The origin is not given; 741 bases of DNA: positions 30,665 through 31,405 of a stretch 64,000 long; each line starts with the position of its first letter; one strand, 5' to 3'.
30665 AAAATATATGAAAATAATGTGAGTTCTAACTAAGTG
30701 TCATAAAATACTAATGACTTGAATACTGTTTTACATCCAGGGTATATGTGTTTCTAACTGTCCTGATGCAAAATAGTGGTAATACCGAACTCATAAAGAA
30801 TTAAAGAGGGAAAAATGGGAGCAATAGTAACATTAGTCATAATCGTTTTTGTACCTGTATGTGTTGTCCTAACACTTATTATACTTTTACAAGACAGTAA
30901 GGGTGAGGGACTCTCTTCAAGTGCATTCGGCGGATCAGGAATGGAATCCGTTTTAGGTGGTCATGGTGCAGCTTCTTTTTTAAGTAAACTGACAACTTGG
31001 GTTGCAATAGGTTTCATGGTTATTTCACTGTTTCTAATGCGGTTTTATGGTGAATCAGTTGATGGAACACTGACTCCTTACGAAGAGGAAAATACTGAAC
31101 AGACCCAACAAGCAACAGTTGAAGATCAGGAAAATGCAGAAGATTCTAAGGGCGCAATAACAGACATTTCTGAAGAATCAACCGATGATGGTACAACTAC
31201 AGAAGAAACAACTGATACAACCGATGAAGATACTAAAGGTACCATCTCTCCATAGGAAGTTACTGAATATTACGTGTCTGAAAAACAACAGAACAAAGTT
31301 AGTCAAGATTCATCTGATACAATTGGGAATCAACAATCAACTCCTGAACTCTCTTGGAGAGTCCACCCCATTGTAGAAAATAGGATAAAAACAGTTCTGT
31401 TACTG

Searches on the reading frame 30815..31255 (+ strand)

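Call 70: search_protein_families(library=pfam, proteins=[window:30815-31255:+], max_evalue=0.00001)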
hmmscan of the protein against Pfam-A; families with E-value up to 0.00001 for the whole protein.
window:30815-31255:+ (146 aa): 1 family
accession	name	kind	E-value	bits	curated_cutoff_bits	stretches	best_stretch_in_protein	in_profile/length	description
PF03840.19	SecG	-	5.4e-18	65.3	29.2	1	8-75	2-68/70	Preprotein translocase SecG subunit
